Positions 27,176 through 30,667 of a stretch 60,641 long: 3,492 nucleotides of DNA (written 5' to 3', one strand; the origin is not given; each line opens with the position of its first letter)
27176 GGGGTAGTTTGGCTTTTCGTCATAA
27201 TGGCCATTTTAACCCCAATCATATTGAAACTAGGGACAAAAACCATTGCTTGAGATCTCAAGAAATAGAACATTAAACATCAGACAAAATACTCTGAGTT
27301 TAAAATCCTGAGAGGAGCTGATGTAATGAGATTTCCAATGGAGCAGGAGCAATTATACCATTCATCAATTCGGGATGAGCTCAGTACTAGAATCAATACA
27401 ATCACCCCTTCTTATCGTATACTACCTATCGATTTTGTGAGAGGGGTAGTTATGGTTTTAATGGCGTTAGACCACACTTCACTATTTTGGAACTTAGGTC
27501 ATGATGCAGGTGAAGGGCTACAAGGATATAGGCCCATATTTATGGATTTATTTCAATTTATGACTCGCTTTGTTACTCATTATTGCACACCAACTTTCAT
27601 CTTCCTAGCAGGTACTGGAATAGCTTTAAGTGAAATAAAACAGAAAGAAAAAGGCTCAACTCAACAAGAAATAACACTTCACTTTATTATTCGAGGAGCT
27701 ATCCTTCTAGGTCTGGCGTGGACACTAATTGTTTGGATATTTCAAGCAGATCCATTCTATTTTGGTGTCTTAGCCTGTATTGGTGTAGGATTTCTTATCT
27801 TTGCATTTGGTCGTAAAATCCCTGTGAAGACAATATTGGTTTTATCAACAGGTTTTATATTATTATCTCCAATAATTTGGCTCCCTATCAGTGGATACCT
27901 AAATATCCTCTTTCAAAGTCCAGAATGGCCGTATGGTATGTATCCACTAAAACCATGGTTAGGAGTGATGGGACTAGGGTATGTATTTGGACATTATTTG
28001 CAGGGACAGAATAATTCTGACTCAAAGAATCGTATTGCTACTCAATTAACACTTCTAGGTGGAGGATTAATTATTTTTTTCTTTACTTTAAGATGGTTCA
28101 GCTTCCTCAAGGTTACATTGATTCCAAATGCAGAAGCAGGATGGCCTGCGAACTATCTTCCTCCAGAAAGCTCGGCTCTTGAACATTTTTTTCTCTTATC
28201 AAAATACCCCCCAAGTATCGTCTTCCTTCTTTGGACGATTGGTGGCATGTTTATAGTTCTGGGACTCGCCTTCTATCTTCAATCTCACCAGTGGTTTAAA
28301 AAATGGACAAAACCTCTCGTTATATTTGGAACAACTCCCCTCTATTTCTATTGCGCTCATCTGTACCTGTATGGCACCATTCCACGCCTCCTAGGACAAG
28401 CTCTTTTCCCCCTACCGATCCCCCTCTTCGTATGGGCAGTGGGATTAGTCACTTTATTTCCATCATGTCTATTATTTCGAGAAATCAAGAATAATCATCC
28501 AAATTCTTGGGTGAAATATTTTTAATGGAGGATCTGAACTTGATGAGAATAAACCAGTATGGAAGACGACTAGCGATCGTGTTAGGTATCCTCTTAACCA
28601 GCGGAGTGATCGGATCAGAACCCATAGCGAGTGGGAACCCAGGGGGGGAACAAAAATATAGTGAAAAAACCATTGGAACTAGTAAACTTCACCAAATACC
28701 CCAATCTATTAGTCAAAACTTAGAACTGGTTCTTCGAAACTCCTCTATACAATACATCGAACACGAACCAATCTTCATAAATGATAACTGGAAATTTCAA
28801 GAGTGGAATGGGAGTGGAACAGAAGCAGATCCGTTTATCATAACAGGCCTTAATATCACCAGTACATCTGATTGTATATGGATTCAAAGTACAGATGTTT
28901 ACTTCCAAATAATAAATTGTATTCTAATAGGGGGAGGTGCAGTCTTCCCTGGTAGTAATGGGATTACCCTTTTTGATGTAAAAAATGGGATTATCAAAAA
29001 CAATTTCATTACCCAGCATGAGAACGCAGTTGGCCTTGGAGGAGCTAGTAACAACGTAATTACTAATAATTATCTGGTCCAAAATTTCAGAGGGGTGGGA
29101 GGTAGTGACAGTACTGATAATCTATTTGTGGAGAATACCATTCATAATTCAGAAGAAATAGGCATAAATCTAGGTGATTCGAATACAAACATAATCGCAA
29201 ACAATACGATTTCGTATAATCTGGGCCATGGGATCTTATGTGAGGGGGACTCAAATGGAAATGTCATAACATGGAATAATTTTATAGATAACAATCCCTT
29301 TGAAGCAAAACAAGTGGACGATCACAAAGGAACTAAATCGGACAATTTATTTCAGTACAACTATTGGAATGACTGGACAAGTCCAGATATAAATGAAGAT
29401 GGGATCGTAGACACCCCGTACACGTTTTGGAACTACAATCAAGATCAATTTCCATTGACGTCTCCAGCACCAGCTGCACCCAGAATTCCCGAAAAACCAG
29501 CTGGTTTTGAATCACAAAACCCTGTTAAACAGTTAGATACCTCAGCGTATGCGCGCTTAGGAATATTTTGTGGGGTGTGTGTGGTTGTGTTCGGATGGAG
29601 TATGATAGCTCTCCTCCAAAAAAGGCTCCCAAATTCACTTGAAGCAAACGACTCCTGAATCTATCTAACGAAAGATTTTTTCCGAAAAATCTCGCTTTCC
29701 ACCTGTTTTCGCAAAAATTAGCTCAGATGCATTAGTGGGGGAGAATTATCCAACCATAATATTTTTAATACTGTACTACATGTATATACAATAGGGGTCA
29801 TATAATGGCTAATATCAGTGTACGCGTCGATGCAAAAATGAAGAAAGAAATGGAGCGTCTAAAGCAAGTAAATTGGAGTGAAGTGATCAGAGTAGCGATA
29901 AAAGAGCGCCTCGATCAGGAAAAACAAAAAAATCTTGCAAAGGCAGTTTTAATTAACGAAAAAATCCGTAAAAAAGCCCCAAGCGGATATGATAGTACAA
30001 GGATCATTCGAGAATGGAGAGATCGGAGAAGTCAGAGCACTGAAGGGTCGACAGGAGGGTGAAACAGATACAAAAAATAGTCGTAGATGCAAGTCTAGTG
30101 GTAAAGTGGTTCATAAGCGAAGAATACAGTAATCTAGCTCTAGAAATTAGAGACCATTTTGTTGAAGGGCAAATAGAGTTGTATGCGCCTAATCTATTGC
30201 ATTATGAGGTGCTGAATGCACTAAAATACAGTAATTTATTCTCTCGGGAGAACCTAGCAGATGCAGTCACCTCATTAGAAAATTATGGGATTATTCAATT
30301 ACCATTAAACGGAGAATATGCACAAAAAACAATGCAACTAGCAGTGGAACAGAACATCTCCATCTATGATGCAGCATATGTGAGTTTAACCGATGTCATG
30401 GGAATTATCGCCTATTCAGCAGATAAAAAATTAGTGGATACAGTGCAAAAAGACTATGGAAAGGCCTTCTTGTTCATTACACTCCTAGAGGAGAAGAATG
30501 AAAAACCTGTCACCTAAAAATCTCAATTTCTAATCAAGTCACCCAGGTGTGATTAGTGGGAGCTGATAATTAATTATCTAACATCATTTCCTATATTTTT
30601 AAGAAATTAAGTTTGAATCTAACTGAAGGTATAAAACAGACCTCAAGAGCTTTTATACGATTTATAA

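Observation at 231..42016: Five co-oriented paralogs of an unrecognisable ~510-aa, apparently internally duplicated HTH-like protein (family A) within 42 kb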

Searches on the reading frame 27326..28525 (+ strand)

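Call 6: search_protein_families(library=pfam, proteins=[window:27326-28525:+], max_evalue=0.001)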
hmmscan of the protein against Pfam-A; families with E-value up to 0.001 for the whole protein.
window:27326-28525:+ (399 aa): 2 families
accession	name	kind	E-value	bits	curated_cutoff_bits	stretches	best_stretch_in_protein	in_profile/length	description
PF07786.18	HGSNAT_cat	-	5.1e-16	59.3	22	1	31-245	1-210/222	Heparan-alpha-glucosaminide N-acetyltransferase, catalytic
PF01757.29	Acyl_transf_3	-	5.1e-06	26.2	31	1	35-383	4-324/326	Acyltransferase domain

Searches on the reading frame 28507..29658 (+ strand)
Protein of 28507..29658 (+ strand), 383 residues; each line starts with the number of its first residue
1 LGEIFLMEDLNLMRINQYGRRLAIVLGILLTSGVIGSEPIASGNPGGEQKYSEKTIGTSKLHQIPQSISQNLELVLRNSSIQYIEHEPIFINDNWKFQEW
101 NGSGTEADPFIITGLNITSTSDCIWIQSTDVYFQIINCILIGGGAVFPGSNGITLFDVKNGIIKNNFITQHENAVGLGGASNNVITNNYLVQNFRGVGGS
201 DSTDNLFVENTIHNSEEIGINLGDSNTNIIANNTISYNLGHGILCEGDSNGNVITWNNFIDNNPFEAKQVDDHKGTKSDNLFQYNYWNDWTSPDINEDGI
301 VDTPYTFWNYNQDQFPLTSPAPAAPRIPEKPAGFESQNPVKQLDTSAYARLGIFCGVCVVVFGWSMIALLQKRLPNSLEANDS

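Call 51: search_protein_families(library=pfam, proteins=[window:28507-29658:+], max_evalue=0.001)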
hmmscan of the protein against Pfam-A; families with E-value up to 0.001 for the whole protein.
window:28507-29658:+ (383 aa): 2 families
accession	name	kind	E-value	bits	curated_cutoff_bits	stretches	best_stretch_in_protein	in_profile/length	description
PF13229.12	Beta_helix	-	1.4e-13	51.2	25.9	1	123-275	2-149/158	Right handed beta helix region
PF05048.19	NosD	-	1.4e-13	51.2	23.6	1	132-310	42-206/212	Periplasmic copper-binding protein (NosD)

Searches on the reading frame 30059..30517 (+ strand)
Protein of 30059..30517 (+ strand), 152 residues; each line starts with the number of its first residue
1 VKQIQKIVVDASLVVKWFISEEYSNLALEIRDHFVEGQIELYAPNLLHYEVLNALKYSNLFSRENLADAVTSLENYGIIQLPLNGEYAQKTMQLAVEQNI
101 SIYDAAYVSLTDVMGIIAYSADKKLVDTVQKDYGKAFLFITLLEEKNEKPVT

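Call 52: search_protein_families(library=pfam, proteins=[window:30059-30517:+], max_evalue=0.001)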
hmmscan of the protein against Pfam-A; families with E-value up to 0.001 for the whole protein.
window:30059-30517:+ (152 aa): 1 family
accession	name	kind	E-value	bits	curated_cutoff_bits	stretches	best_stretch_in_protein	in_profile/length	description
PF01850.27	PIN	-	5.2e-05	24.3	23.6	1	7-127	1-116/120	PIN domain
